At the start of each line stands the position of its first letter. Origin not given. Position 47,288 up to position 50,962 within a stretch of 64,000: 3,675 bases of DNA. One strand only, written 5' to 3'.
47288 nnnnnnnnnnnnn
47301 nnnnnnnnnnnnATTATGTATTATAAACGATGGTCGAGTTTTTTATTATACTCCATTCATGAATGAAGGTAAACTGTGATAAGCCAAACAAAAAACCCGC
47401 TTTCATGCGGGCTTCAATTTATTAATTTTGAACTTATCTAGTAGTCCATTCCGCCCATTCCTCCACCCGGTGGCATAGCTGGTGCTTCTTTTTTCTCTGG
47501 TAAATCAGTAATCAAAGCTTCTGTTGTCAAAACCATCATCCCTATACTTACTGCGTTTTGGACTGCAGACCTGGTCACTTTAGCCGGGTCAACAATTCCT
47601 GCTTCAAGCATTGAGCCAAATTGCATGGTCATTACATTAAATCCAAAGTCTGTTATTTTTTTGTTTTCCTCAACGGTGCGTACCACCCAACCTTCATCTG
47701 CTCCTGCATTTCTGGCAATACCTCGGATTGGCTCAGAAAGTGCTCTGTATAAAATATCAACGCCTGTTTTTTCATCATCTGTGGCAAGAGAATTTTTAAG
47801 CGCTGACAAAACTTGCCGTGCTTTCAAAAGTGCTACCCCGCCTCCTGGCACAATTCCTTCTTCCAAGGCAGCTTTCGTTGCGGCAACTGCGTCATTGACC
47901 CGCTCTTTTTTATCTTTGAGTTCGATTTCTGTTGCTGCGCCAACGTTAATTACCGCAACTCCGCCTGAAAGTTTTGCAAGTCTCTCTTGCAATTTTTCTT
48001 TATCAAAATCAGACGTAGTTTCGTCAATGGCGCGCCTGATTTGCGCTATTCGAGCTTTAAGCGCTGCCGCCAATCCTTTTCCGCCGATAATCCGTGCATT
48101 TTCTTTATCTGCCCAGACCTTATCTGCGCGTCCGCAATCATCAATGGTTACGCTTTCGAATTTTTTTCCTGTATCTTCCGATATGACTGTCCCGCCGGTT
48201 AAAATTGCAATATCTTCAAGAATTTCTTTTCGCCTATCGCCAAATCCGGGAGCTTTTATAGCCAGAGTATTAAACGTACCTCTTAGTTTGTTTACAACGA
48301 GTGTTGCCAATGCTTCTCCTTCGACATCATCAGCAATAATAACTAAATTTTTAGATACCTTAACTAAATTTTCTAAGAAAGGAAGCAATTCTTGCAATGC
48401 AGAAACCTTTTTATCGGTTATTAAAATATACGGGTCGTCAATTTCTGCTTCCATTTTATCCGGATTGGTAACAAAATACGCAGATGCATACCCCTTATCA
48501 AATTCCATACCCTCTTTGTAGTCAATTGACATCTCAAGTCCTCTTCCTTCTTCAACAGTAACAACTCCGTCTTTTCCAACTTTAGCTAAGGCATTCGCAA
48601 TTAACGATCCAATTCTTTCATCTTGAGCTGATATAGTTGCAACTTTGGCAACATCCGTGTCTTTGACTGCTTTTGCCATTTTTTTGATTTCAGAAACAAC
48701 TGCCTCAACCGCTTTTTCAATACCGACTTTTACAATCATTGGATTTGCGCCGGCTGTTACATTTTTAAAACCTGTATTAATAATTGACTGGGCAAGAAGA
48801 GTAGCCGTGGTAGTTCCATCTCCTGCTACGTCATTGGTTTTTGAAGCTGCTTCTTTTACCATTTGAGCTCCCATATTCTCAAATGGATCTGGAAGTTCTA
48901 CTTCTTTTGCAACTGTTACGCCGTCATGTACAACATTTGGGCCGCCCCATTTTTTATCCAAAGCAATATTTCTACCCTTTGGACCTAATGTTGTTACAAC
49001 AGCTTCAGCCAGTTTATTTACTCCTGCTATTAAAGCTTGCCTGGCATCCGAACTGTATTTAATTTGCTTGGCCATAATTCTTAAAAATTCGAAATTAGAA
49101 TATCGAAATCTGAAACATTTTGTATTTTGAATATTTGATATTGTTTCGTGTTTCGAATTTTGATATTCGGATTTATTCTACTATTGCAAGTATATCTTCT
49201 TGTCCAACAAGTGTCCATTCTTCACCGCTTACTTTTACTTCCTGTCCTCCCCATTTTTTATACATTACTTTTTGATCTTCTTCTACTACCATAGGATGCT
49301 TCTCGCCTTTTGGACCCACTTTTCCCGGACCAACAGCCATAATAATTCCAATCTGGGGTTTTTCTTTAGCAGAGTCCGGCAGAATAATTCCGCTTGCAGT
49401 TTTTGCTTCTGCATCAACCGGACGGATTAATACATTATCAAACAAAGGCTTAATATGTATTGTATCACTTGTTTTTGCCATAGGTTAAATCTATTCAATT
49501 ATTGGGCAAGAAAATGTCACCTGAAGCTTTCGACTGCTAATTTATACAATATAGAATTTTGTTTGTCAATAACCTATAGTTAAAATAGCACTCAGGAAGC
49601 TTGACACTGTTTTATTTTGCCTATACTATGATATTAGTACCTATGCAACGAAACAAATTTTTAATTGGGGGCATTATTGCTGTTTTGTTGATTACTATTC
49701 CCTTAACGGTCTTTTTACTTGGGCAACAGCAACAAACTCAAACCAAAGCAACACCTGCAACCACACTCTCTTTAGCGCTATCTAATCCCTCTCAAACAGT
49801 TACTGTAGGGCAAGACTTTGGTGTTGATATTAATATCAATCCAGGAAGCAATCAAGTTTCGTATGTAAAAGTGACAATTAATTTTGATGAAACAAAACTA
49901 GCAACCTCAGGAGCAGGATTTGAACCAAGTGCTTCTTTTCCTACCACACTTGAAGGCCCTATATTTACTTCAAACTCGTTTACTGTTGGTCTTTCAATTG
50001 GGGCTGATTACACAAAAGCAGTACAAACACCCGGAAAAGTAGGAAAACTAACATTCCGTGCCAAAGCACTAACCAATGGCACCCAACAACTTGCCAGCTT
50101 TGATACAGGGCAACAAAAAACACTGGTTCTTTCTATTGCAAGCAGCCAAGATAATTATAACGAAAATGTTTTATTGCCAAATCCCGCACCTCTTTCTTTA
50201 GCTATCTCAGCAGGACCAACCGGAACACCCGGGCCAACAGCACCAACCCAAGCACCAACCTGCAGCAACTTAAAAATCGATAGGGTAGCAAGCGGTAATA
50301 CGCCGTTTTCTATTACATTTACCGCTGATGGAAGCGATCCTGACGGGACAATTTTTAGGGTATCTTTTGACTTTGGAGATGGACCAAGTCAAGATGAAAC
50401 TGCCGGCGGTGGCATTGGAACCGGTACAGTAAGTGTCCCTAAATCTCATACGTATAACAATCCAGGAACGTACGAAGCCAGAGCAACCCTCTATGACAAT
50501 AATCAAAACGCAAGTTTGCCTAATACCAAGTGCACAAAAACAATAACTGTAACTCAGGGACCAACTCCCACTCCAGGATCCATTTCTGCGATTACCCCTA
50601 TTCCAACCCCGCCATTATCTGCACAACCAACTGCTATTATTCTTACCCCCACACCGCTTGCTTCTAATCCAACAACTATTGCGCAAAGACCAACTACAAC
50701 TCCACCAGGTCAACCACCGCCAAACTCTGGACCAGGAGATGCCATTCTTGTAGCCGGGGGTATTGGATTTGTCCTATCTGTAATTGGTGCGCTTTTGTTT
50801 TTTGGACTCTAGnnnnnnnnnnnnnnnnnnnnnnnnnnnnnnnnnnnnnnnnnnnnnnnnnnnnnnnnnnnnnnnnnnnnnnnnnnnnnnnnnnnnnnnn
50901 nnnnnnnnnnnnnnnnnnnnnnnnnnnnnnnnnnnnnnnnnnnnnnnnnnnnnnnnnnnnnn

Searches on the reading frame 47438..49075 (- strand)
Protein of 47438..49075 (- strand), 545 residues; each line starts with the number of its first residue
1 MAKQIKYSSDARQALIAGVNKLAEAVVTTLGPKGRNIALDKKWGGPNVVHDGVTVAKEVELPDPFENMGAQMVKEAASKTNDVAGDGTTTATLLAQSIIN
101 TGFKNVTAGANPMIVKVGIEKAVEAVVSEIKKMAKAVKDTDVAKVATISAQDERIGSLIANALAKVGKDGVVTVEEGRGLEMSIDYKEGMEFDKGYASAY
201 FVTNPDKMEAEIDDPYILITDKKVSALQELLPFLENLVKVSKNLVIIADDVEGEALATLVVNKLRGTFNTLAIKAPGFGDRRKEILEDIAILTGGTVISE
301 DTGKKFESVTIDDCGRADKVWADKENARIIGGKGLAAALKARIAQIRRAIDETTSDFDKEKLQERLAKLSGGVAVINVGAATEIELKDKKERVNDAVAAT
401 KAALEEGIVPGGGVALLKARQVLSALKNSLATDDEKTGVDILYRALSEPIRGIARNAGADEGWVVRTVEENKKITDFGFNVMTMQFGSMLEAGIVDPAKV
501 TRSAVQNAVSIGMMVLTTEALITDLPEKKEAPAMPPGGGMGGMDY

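Call 10: search_protein_families(library=pfam, proteins=[window:47438-49075:-], max_evalue=0.001)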
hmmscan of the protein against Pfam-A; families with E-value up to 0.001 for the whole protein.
window:47438-49075:- (545 aa): 1 family
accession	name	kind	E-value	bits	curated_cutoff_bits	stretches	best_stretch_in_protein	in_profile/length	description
PF00118.29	Cpn60_TCP1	-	8.1e-69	233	34.3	1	22-523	1-487/490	TCP-1/cpn60 chaperonin family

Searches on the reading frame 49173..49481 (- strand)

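Call 10: search_protein_families(library=pfam, proteins=[window:49173-49481:-], max_evalue=0.001)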
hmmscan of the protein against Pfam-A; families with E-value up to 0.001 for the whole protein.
window:49173-49481:- (102 aa): 1 family
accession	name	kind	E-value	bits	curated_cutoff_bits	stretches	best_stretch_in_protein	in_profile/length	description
PF00166.26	Cpn10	-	6.7e-31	106.6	21.1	1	10-101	2-93/93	Chaperonin 10 Kd subunit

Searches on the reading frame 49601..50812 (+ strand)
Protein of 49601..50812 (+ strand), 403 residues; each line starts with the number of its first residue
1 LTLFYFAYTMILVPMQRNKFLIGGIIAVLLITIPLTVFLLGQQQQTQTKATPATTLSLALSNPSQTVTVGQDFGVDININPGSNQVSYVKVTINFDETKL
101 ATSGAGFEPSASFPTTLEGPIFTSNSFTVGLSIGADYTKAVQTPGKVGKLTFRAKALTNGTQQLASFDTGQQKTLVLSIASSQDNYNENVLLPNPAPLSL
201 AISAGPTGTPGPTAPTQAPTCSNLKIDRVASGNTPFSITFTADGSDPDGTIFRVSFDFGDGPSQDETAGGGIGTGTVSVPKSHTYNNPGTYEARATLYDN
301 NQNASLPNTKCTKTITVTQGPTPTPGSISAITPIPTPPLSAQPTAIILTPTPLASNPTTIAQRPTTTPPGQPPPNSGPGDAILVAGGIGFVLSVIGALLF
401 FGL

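Call 5: search_protein_families(library=pfam, proteins=[window:49601-50812:+], max_evalue=0.01)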
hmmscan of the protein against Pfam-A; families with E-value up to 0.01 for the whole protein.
window:49601-50812:+ (403 aa): 2 families
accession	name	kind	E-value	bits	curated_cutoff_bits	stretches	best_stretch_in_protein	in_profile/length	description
PF00801.26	PKD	-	2.5e-08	34.2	23.5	1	237-305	16-73/80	PKD domain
PF18911.6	PKD_4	-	7.8e-07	29.5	27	1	233-305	15-76/85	PKD domain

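Call 6: search_protein_families(library=ncbifam, proteins=[window:49601-50812:+], max_evalue=0.01)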
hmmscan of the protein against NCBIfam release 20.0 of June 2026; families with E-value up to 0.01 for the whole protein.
window:49601-50812:+ (403 aa): 1 family
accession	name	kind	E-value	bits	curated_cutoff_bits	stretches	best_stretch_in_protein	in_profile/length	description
TIGR00864.1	PCC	subfamily_domain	0.0029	14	1861.4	1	251-306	189-239/2700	polycystin cation channel protein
